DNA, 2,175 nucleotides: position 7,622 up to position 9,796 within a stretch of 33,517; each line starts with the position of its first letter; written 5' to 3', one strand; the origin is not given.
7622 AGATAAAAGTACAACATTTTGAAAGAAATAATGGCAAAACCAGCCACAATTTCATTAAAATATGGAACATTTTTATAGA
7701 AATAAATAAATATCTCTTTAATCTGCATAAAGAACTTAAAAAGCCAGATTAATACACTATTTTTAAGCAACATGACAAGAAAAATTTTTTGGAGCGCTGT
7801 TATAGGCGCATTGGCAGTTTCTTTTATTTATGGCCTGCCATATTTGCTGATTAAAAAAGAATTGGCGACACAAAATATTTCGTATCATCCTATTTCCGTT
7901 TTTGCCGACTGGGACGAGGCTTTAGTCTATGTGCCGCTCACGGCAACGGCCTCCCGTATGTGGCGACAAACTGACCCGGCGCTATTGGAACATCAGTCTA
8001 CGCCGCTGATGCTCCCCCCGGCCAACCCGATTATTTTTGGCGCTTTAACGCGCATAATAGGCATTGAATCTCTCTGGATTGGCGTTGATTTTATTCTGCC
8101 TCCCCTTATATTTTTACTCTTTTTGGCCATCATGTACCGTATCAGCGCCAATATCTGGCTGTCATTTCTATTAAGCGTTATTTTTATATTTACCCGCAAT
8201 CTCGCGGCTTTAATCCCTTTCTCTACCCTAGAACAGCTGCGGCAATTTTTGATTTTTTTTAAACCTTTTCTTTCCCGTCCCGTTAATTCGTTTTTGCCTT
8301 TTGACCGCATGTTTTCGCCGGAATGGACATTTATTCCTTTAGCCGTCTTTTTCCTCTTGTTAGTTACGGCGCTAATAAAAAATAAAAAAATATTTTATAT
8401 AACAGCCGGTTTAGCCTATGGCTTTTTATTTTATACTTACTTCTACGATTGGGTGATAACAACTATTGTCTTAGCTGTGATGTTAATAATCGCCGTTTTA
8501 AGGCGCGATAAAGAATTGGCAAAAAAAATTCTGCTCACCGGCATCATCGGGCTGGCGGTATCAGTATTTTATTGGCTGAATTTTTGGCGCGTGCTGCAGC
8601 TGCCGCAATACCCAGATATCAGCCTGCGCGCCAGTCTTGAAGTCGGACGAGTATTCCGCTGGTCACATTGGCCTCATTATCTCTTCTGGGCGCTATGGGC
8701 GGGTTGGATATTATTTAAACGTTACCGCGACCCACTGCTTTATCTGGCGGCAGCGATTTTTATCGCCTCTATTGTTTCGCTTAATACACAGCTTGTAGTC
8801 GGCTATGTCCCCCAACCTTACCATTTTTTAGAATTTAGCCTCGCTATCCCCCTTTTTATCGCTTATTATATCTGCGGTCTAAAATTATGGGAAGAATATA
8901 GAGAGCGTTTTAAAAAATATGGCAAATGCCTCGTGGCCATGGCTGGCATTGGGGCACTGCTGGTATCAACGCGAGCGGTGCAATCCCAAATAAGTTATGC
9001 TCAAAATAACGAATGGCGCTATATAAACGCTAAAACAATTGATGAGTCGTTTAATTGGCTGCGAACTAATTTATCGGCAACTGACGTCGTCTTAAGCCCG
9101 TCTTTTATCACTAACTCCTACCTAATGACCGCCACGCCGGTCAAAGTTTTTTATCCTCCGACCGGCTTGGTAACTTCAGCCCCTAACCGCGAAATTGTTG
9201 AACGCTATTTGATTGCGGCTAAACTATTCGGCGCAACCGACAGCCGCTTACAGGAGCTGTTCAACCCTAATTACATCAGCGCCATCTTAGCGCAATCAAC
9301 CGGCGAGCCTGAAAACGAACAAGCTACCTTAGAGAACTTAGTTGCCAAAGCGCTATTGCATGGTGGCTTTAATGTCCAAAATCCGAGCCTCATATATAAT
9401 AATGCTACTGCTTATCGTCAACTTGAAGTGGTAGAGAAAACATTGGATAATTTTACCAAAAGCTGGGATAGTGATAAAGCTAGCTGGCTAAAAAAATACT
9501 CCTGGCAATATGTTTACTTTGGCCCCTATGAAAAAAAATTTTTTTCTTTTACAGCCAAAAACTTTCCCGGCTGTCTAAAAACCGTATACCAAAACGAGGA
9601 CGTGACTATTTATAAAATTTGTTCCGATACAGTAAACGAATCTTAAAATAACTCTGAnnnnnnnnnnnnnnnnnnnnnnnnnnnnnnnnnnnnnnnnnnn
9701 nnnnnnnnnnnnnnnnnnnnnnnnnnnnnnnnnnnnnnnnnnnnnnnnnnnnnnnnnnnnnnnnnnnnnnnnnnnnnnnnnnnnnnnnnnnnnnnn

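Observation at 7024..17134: Repeated GT2 plus large membrane protein modules, including an unassigned family of about 600-aa polytopic proteins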

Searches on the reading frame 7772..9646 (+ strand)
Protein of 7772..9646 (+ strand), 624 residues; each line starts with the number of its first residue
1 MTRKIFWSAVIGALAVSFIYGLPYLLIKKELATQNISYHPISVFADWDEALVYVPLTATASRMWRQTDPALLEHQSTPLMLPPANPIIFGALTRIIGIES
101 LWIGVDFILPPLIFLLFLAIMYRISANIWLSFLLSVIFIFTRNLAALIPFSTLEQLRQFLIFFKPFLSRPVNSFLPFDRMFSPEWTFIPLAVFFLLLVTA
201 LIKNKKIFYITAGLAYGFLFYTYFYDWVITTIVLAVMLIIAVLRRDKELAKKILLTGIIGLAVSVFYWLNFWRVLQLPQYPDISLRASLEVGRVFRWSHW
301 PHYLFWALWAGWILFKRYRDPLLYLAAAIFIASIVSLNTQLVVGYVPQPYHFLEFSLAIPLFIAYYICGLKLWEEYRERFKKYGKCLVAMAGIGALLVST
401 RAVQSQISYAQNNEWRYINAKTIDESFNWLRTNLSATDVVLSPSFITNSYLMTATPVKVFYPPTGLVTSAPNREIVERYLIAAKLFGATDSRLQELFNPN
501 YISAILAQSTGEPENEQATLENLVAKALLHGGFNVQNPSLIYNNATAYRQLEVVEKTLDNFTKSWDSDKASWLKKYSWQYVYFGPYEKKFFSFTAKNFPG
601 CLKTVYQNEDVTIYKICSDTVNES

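Call 4: search_protein_families(library=pfam, proteins=[window:7772-9646:+], max_evalue=1)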
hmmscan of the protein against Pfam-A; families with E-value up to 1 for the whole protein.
window:7772-9646:+ (624 aa): 0 families

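Call 5: search_protein_families(library=ncbifam, proteins=[window:7772-9646:+], max_evalue=1)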
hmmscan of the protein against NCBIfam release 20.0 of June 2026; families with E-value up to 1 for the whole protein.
window:7772-9646:+ (624 aa): 1 family
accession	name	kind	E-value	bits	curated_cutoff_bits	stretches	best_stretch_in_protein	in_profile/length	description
NF004923.0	PRK06280.1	equivalog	0.039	14.3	80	1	227-268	6-44/79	hypothetical protein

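Call 24: find_homologous_proteins(query=window:7772-9646:+)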
Query window:7772-9646:+ (624 aa): 3 proteins with E <= 0.001 among 8000 candidates.
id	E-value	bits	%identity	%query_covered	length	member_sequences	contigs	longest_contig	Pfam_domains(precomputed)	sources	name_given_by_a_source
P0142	0.0e+0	1391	99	100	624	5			-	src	-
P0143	1.0e-172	594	48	99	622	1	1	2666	-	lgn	-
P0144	9.2e-169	581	45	98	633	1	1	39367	-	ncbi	-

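Call 45: search_protein_representatives(alignment_id=A3)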
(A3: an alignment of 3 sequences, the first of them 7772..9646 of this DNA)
Query: 3 sequences, 623 profile positions. Proteins with E-value up to 0.001 (for the whole library): 1300; up to 1e-10: 721; up to 1e-30: 261. The best 150 are listed.
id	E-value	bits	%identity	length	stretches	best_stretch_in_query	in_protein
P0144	0.0e+00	1127.1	-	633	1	2-623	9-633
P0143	0.0e+00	1113.7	-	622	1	1-623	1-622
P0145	4.0e-197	672.7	-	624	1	3-616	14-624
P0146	1.7e-180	617.7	-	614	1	3-617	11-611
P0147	1.6e-164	565.0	-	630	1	4-617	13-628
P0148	2.5e-158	544.5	-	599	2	4-498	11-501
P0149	4.6e-155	533.7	-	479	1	3-471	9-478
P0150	5.0e-135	467.6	-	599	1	4-616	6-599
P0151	1.1e-133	463.1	-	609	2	9-498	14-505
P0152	3.9e-111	388.6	-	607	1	7-620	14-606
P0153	3.1e-82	293.2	-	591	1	7-493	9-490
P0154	2.2e-76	273.8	-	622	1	3-615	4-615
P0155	5.7e-75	269.2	-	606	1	10-553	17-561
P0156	1.4e-72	261.3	-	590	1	4-494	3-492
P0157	1.9e-72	260.9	-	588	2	4-495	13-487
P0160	1.4e-71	258.0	-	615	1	7-615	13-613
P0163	2.3e-70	253.9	-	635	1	8-616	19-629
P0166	1.5e-68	247.9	-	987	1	9-616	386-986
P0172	5.3e-66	239.5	-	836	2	6-484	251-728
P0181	5.4e-64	232.9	-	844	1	7-615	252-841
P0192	5.9e-62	226.2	-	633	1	3-617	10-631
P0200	1.6e-60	221.4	-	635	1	10-619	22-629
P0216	3.8e-58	213.6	-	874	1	10-615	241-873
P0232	5.8e-55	203.1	-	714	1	8-479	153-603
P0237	3.7e-54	200.4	-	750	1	10-618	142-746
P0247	1.2e-52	195.5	-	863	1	8-615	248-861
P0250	6.8e-52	192.9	-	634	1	2-615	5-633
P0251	1.1e-51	192.3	-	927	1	6-607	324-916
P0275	1.9e-47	178.2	-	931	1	6-617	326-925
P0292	1.4e-45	172.1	-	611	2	8-493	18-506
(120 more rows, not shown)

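Call 46: search_protein_families(library=pfam, proteins=[P0166, P0172, P0181, P0216, P0247, P0251, P0275, P0237, P0232], max_evalue=0.01)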
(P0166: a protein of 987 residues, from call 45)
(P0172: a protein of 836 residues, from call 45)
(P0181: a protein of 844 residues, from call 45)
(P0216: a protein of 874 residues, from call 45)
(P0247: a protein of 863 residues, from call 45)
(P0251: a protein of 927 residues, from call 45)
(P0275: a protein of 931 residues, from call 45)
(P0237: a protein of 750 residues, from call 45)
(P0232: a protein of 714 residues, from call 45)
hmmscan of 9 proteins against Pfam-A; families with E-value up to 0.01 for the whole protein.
P0166 (987 aa): 5 families
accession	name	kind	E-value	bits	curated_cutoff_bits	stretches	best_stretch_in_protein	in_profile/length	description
PF00534.26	Glycos_transf_1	-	2.2e-29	102.6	26.4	1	192-350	9-172/172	Glycosyl transferases group 1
PF13692.12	Glyco_trans_1_4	-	2e-20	74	27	1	200-335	3-141/142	Glycosyl transferases group 1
PF13524.12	Glyco_trans_1_2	-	1.9e-07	31.5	25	1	221-364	7-142/144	Glycosyl transferase-like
PF13439.12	Glyco_transf_4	-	4.2e-05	24.1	28.5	1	21-170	10-152/170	Glycosyltransferase Family 4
PF20604.3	DUF6798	-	0.0052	16.9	26.9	0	796-817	3-24/61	Domain of unknown function (DUF6798)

P0172 (836 aa): 3 families
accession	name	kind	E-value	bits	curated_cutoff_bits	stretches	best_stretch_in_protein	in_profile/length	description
PF00535.33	Glycos_transf_2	-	5e-26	92.1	23.3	1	7-172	1-163/168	Glycosyl transferase family 2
PF13641.12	Glyco_tranf_2_3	-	3.6e-07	30.9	27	1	6-109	3-108/230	Glycosyltransferase like family 2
PF10111.15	Glyco_tranf_2_2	-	2.1e-06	27.9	27.3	1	7-110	1-104/276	Glycosyltransferase like family 2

P0181 (844 aa): 3 families
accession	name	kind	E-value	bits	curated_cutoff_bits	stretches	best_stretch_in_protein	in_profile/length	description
PF00535.33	Glycos_transf_2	-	6.6e-21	75.4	23.3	1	17-176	1-163/168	Glycosyl transferase family 2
PF13641.12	Glyco_tranf_2_3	-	0.00014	22.4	27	1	16-123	3-111/230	Glycosyltransferase like family 2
PF10111.15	Glyco_tranf_2_2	-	0.0026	17.7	27.3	1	17-108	1-92/276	Glycosyltransferase like family 2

P0216 (874 aa): 2 families
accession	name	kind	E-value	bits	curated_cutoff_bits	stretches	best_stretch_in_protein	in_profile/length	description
PF00535.33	Glycos_transf_2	-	1.3e-28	100.5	23.3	1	4-168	1-166/168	Glycosyl transferase family 2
PF13641.12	Glyco_tranf_2_3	-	0.00049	20.6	27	1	3-218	3-226/230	Glycosyltransferase like family 2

P0247 (863 aa): 5 families
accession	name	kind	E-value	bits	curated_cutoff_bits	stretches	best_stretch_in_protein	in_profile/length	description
PF00535.33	Glycos_transf_2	-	3.7e-27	95.7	23.3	1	4-166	1-164/168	Glycosyl transferase family 2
PF20604.3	DUF6798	-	4.2e-05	23.6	26.9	1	674-702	2-30/61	Domain of unknown function (DUF6798)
PF13641.12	Glyco_tranf_2_3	-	0.0024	18.4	27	1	3-170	3-175/230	Glycosyltransferase like family 2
PF10111.15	Glyco_tranf_2_2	-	0.0026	17.8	27.3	0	4-93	1-92/276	Glycosyltransferase like family 2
PF13506.12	Glyco_transf_21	-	0.0072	16.3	21.7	0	74-145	22-94/174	Glycosyl transferase family 21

P0251 (927 aa): 10 families
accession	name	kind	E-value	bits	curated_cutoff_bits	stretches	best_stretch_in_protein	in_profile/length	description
PF13489.12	Methyltransf_23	-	4.9e-21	75.6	27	1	83-235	11-163/164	Methyltransferase domain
PF13847.12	Methyltransf_31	-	1.4e-13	51.2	27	1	94-197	3-113/145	Methyltransferase domain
PF08242.18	Methyltransf_12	-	9.2e-13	49.2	30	1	99-191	1-98/98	Methyltransferase domain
PF08241.18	Methyltransf_11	-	3.4e-12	47.3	21.2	1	99-193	1-95/95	Methyltransferase domain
PF07021.18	MetW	-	1.3e-09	38.4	21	1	87-182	6-99/193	Methionine biosynthesis protein MetW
PF13649.12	Methyltransf_25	-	3e-09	37.9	27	1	98-189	1-97/97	Methyltransferase domain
PF02353.26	CMAS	-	0.0046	16.7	27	1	91-190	59-161/273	Mycolic acid cyclopropane synthetase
PF06325.19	PrmA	-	0.0072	16.3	22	0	87-191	154-256/296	Ribosomal protein L11 methyltransferase (PrmA)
PF01209.24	Ubie_methyltran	-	0.0078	16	20.1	0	93-193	46-151/233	ubiE/COQ5 methyltransferase family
PF13248.11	Zn_ribbon_3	-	0.0083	16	27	0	3-18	2-18/26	zinc-ribbon domain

P0275 (931 aa): 9 families
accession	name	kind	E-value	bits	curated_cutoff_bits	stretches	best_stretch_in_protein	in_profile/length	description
PF13489.12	Methyltransf_23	-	3.8e-20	72.7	27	1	87-237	12-162/164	Methyltransferase domain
PF13649.12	Methyltransf_25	-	3.5e-12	47.3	27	1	101-192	1-97/97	Methyltransferase domain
PF13847.12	Methyltransf_31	-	4.1e-12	46.4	27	1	96-200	2-113/145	Methyltransferase domain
PF08242.18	Methyltransf_12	-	6e-12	46.6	30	1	102-194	1-98/98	Methyltransferase domain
PF08241.18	Methyltransf_11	-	1.9e-11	44.9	21.2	1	102-196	1-95/95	Methyltransferase domain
PF07021.18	MetW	-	1.2e-09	38.5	21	1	89-187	5-101/193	Methionine biosynthesis protein MetW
PF02353.26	CMAS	-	0.00033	20.5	27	1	94-194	59-162/273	Mycolic acid cyclopropane synthetase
PF05175.20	MTS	-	0.00035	20.7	23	1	98-166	32-103/170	Methyltransferase small domain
PF10034.15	Dpy19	-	0.009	14.7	27.2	0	693-763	472-533/653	Q-cell neuroblast polarisation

P0237 (750 aa): 1 family
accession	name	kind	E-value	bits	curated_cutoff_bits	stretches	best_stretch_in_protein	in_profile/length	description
PF04138.20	GtrA_DPMS_TM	-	8.8e-15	55.4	26.1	1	10-125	1-116/117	GtrA/DPMS, transmembrane domain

P0232 (714 aa): 1 family
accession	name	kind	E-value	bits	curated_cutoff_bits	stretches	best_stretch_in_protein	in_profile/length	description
PF04138.20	GtrA_DPMS_TM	-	1.7e-20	73.8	26.1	1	13-131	1-117/117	GtrA/DPMS, transmembrane domain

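Call 50: search_protein_families(library=pfam, alignment_id=A4, max_evalue=0.01)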
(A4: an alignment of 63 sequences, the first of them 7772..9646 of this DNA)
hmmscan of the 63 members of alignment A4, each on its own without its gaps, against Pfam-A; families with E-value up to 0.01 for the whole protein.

A. member 1, window:7772-9646:+ (624 aa): 0 families

B. families by the number of members that match (of 63 scanned): 3 families
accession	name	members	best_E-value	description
PF13231.12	PMT_2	4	0.00085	Dolichyl-phosphate-mannose-protein mannosyltransferase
PF20604.3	DUF6798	1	8.9e-05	Domain of unknown function (DUF6798)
PF11992.13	TgpA_N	1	0.00032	TgpA N-terminal domain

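Call 56: predict_structure(alignment_id=A4)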
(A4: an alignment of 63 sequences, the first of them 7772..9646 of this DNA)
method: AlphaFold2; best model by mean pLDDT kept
length: 624 residues; sequences in the alignment: 63
mean_pLDDT: 95.4   pTM: 0.94
mean pLDDT of the five models: 95.4, 94.8, 94.8, 94.6, 94.3
residues with pLDDT >= 90: 591; 70-90: 25; 50-70: 5; < 50: 3
segments of 3 or more residues with pLDDT < 50: 622-624
pLDDT, mean of each block of 10 residues (from residue 1): 92 98 98 97 95 97 93 96 96 97 97 98 96 98 95 94 92 92 97 98 97 98 97 99 98 98 96 96 95 93 98 97 98 97 95 96 98 95 93 97 97 96 97 97 98 97 97 98 98 97 92 90 95 90 79 97 97 96 98 95 98 87 44
secondary structure, 60 per line:
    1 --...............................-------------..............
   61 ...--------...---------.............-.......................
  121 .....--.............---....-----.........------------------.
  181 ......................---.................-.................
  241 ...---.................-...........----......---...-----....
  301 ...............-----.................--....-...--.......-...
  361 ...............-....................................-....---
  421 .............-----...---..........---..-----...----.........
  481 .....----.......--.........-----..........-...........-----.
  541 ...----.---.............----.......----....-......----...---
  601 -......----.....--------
elements in order: H3-33 H47-63 H84-96 H98-125 H128-140 H144-147 H153-161 H180-202 H206-222 H224-243 H247-263 H265-275 H280-285 E289-291 H297-315 H321-337 H340-343 E345-347 H350-356 H358-375 H377-412 H414-417 H421-433 E439-441 H445-454 H472-485 H490-496 H499-507 H513-522 H524-533 H540-543 H552-564 H569-575 E580-583 H585-590 E602-607 E612-616

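Call 58: fold_search(model_id=the predicted structure, library=pdb)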
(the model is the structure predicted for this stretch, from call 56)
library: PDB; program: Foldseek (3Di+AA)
matches with E <= 10: 196; with E <= 0.001: 17
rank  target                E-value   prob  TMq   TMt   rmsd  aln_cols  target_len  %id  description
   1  8if8_B                2.9e-06  1.00  0.49  0.49  13.3       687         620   11  Arabinosyltransferase AftA (released 2023-05-31)
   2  8age_A                8.7e-06  1.00  0.40  0.39  14.4       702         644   13  Structure of yeast oligosaccharylransferase complex with acceptor peptide bound (released 2022-12-07)
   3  7zlg_A                9.5e-06  1.00  0.42  0.40  11.4       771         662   12  Cryo-EM structure of C-mannosyltransferase CeDPY19, in complex with acceptor peptide and bound to CMT2-Fab and anti-Fa (released 2023-01-11)
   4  8agb_A                9.9e-06  1.00  0.42  0.41  14.6       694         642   10  Structure of yeast oligosaccharylransferase complex with lipid-linked oligosaccharide bound (released 2022-12-07)
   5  6ezn_F                1.1e-05  1.00  0.45  0.43  14.6       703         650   11  Cryo-EM structure of the yeast oligosaccharyltransferase (OST) complex (released 2018-01-17)
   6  9n9j_I                2.5e-05  1.00  0.38  0.35  12.4       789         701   10  Structure of a GRP94 folding intermediate engaged with a CCDC134- and FKBP11-bound secretory translocon (released 2025-11-19)
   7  6gxc_A                3.1e-05  1.00  0.43  0.39  12.1       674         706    9  Bacterial oligosaccharyltransferase PglB in complex with an inhibitory peptide and a reactive lipid-linked oligosaccha (released 2018-11-14)
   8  7zli_A                3.1e-05  1.00  0.42  0.40  11.1       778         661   12  Cryo-EM structure of C-mannosyltransferase CeDPY19, in complex with Dol25-P-Man and bound to CMT2-Fab and anti-Fab nan (released 2023-01-11)
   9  8b6l_I                3.4e-05  1.00  0.41  0.38  13.9       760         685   10  Subtomogram average of the human Sec61-TRAP-OSTA-translocon (released 2022-12-07)
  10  6s7o_A                3.6e-05  1.00  0.38  0.37  16.2       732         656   11  Cryo-EM structure of human oligosaccharyltransferase complex OST-A (released 2019-12-18)
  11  7zlh_A                5.2e-05  1.00  0.38  0.37  12.0       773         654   12  Cryo-EM structure of C-mannosyltransferase CeDPY19, in apo state, bound to CMT2-Fab and anti-Fab nanobody (released 2023-01-11)
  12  8if8_C                8.7e-05  1.00  0.48  0.50   8.9       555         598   12  Arabinosyltransferase AftA (released 2023-05-31)
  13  3rce_A                1.4e-04  1.00  0.36  0.33  16.0       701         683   11  Bacterial oligosaccharyltransferase PglB (released 2011-06-15)
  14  6c26_A                1.5e-04  1.00  0.45  0.44  13.6       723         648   10  The Cryo-EM structure of a eukaryotic oligosaccharyl transferase complex (released 2018-01-31)
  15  5f15                  2.3e-04  1.00  0.44  0.49  11.6       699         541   10  Crystal Structure of ArnT from Cupriavidus metallidurans bound to Undecaprenyl phosphate (released 2016-02-17)
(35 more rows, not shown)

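Call 61: list_cluster_members(proteins=[P0172, P0216, P0237, P0232, P0166, P0251, P0152, P0154, P0200, P0292])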
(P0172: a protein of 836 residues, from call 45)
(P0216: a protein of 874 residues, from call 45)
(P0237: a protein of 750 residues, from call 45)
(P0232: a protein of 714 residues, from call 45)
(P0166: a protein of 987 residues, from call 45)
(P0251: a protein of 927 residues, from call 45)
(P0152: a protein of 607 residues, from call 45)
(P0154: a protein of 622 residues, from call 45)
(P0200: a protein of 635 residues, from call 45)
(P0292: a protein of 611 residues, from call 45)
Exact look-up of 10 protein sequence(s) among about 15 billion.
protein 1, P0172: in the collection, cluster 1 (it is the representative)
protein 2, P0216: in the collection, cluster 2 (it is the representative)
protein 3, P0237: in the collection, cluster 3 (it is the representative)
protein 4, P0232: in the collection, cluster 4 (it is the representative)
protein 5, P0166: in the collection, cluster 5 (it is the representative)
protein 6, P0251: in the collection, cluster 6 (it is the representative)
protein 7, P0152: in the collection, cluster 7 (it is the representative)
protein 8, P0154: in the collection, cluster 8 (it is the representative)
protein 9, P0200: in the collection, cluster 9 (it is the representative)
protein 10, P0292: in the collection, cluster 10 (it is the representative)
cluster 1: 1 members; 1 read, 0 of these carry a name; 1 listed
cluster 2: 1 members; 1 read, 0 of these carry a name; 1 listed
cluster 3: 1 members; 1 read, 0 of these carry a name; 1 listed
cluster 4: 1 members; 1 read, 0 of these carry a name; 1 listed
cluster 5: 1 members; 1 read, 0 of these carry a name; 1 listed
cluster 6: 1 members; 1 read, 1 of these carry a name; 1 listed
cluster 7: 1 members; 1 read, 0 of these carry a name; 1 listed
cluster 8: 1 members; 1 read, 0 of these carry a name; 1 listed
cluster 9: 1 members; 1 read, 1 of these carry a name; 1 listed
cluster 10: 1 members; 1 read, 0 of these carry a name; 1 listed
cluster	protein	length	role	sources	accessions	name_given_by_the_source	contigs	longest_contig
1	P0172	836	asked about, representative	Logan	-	-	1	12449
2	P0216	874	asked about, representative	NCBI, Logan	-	-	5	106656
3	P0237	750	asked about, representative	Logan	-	-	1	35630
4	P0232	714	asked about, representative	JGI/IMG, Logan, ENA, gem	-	-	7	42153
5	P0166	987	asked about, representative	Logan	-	-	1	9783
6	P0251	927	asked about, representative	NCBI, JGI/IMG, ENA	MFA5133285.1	MAG: methyltransferase domain-containing protein [Patescibacteria group bacterium]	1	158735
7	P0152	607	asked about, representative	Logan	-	-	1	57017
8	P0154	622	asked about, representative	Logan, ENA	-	-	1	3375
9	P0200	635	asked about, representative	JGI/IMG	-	hypothetical protein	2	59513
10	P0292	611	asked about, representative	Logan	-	-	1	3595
